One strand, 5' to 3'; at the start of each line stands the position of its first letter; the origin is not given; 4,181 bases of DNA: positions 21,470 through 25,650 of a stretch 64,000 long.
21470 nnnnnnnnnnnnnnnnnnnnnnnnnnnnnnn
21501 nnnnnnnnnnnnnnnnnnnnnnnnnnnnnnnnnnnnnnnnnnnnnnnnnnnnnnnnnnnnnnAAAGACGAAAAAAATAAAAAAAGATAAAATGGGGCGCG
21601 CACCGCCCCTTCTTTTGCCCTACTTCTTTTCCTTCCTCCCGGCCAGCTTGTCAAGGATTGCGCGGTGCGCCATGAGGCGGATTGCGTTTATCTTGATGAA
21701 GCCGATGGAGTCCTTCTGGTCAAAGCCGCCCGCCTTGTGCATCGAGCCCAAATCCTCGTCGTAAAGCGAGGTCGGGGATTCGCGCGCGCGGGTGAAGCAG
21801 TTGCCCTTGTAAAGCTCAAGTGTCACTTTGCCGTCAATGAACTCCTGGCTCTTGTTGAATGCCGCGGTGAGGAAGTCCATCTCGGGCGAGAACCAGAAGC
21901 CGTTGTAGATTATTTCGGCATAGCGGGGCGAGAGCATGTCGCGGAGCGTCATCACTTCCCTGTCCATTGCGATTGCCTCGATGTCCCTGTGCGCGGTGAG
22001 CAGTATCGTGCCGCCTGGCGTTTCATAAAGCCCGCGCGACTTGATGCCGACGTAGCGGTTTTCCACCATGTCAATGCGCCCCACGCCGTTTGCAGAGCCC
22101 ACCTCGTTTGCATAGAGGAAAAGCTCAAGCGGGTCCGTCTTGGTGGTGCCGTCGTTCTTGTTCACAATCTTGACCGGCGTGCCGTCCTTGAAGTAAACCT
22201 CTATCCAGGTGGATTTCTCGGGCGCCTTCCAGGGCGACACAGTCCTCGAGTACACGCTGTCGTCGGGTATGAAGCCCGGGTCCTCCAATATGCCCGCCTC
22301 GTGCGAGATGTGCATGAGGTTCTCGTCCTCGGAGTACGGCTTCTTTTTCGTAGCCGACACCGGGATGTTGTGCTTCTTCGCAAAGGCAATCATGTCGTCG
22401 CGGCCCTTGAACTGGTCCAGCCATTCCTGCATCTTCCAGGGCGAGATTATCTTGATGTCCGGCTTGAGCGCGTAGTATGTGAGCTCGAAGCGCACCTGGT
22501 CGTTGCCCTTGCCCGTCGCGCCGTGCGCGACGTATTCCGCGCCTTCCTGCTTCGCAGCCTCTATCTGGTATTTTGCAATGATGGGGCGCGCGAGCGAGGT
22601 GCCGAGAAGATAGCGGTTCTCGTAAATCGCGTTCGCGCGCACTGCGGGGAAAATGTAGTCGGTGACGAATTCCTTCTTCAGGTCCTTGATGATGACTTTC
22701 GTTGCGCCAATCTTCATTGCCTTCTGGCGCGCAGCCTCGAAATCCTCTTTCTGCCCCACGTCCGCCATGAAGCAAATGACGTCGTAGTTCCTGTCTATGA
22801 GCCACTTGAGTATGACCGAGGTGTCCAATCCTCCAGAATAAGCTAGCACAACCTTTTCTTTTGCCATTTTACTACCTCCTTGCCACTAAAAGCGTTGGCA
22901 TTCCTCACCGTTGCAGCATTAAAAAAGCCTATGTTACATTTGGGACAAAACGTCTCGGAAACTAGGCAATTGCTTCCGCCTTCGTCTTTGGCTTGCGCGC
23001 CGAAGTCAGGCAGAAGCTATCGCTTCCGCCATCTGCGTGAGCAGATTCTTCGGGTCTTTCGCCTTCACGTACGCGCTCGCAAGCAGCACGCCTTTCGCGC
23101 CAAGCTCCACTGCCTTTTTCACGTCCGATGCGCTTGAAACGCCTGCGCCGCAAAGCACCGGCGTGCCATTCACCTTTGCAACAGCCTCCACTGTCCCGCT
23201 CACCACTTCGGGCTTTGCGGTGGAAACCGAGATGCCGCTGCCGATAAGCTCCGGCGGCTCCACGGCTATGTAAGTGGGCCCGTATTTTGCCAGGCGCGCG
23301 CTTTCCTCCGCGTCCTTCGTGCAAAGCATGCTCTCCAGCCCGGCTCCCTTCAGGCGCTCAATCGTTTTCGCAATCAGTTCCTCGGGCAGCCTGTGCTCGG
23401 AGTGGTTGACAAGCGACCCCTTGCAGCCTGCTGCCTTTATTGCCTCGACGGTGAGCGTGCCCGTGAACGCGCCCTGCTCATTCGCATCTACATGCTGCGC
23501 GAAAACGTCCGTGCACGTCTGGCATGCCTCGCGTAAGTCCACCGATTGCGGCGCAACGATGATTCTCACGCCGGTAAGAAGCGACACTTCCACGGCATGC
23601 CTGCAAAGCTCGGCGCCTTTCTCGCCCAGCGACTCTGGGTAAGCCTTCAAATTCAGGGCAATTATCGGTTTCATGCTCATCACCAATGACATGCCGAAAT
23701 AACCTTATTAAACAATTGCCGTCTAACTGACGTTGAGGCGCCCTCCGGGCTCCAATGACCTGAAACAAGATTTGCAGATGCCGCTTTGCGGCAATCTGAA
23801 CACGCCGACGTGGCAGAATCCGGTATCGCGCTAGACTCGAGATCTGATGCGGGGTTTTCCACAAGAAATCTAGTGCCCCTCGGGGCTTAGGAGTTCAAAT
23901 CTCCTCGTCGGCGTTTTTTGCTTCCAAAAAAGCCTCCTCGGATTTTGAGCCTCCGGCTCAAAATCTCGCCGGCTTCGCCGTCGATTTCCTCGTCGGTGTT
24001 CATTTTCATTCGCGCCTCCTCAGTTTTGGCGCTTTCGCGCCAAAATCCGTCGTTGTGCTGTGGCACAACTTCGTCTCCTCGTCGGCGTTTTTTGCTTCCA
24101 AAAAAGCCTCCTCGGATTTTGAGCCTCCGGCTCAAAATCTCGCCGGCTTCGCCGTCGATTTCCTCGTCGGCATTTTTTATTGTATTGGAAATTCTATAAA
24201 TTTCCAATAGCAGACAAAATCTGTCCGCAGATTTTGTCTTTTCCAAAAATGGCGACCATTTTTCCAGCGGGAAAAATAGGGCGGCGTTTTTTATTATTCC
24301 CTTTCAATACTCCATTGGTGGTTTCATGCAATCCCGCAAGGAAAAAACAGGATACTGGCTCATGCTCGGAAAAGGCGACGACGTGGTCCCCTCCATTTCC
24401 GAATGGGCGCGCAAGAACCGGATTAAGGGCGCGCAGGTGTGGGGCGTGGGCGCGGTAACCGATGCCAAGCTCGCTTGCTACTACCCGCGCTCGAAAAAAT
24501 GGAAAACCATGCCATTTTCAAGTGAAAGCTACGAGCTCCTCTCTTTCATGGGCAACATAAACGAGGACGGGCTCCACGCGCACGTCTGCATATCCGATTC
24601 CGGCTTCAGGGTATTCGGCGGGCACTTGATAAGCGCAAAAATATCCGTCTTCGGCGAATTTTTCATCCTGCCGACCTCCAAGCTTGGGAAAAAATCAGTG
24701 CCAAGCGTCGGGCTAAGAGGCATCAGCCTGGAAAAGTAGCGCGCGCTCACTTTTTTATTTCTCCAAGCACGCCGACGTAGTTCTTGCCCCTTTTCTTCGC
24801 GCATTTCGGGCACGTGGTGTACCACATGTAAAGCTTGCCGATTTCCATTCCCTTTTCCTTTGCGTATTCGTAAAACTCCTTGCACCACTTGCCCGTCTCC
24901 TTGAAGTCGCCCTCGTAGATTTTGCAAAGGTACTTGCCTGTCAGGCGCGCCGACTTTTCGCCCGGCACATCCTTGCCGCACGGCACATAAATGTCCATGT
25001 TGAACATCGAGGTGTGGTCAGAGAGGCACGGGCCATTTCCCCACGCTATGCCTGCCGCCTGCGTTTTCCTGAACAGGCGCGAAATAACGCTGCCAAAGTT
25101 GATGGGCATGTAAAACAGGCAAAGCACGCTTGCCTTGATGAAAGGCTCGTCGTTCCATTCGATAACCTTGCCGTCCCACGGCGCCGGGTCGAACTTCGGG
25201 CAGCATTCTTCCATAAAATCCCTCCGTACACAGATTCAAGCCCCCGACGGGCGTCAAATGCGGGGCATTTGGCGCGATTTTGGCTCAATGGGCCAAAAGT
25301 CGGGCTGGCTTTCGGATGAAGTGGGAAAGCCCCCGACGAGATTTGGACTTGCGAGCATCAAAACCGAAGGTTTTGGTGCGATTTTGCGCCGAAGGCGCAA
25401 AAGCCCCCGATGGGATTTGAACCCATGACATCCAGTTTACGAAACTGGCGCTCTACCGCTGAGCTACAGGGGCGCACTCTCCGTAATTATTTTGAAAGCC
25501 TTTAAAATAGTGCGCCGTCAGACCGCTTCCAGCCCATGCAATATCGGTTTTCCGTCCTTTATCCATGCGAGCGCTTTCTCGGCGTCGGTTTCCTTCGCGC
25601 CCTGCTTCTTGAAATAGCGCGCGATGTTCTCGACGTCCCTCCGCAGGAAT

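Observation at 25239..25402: The same architecture downstream of tRNA-Thr on the opposite strand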

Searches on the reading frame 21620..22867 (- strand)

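Call 11: search_protein_families(library=pfam, proteins=[window:21620-22867:-])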
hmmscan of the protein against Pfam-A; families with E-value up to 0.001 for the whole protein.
window:21620-22867:- (415 aa): 2 families
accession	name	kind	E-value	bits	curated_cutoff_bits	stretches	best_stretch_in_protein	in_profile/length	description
PF20979.2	Arginosuc_syn_C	-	6.6e-75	251.9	27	1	178-399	1-217/219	Arginosuccinate synthase C-terminal domain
PF00764.25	Arginosuc_synth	-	1.2e-67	227.4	27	1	5-169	1-162/162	Arginosuccinate synthase N-terminal HUP domain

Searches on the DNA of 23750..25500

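Call 90: search_rna_families(source=window, start=23750, end=25500, threshold=evalue, max_evalue=10)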
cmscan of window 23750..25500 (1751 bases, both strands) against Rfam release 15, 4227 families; matches with E-value up to 10: 11.
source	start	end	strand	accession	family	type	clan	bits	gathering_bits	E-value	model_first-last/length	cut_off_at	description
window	25402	25473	-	RF00005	tRNA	Gene; tRNA;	CL00001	72.9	29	1.3e-15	1-71/71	no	tRNA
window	23804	23913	+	RF00005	tRNA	Gene; tRNA;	CL00001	41.5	29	6.2e-07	1-71/71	no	tRNA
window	24212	24252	+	RF02433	SpF36_sRNA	Gene; sRNA;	-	27.2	48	0.3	1-51/51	no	Streptococcus sRNA SpF36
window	24102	24207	-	RF02644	Spy490380c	Gene; sRNA;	-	25.6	65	2.1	1-96/96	no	S. pyogenes small RNA Spy490380c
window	25401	25473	+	RF04354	Plastid-ycf2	Cis-reg;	-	23.7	65.7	0.051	1-75/75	no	Plastid-ycf2 5UTR RNA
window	24196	24239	-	RF02433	SpF36_sRNA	Gene; sRNA;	-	23.6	48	2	1-51/51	no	Streptococcus sRNA SpF36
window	25403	25473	-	RF01684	mascRNA-menRNA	Gene;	-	23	42.5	0.092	1-56/56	no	MALAT1-associated small cytoplasmic RNA/MEN beta RNA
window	25233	25278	-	RF01323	CRISPR-DR10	Gene; CRISPR;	-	21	39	0.12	1-37/37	no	CRISPR RNA direct repeat element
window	24239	24356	-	RF00618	U4atac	Gene; snRNA; splicing;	CL00007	17.4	53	4.2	1-132/132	no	U4atac minor spliceosomal RNA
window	24097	24180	+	RF02837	anti-hemB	Gene; sRNA;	-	14.7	49.5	2.9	1-81/81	no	Burkholderia RNA 7 (anti-hemB)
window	24016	24057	-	RF00011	RNaseP_bact_b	Gene; ribozyme;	CL00002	11.9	97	2.2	175-217/365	no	Bacterial RNase P class B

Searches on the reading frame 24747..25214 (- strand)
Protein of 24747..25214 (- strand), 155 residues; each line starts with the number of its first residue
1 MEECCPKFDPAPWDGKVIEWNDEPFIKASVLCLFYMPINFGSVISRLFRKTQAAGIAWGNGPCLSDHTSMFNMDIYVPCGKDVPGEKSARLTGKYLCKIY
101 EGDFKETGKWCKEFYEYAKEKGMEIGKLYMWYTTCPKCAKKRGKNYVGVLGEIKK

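Call 10: find_encoding_contigs(protein=window:24747-25214:-, flank=10000, max_places=10)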
Protein window:24747-25214:- (155 aa): 2 contigs read that carry it; 2 places shown.
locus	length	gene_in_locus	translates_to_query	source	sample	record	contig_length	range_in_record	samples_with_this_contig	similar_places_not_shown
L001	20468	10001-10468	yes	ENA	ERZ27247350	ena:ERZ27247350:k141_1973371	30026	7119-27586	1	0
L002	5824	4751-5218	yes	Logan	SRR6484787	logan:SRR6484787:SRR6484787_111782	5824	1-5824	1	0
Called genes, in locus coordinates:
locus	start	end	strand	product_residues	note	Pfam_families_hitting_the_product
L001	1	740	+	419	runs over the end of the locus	PF02403:Seryl_tRNA_N, PF00587:tRNA-synt_2b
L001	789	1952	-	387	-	PF00149:Metallophos, PF12850:Metallophos_2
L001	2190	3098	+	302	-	PF08271:Zn_Ribbon_TF, PF00382:TFIIB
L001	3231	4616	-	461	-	PF13520:AA_permease_2, PF00324:AA_permease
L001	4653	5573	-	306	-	PF00890:FAD_binding_2 (faint), PF01134:GIDA (faint), PF07992:Pyr_redox_2, PF12831:FAD_oxidored (faint), PF13738:Pyr_redox_3, PF00070:Pyr_redox (weak)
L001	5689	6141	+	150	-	PF22811:Zn_ribbon_NrdR, PF03477:ATP-cone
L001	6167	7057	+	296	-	PF06550:SPP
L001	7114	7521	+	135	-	PF02661:Fic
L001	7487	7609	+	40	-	-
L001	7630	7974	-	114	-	PF08984:DUF1858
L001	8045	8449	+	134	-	PF01873:eIF-5_eIF-2B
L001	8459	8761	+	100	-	PF01176:eIF-1a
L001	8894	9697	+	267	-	PF03109:ABC1 (faint), PF01163:RIO1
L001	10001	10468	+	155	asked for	PF20603:Bact_hydrolase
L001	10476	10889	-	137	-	PF03479:PCC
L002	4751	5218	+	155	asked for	PF20603:Bact_hydrolase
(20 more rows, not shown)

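Call 11: search_protein_families(library=pfam, proteins=[window:24747-25214:-])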
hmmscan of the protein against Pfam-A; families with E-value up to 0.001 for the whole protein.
window:24747-25214:- (155 aa): 1 family
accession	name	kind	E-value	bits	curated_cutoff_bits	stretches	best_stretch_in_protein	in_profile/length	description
PF20603.3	Bact_hydrolase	-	1.2e-55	188.2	27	1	2-153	8-160/160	Bacterial hydrolase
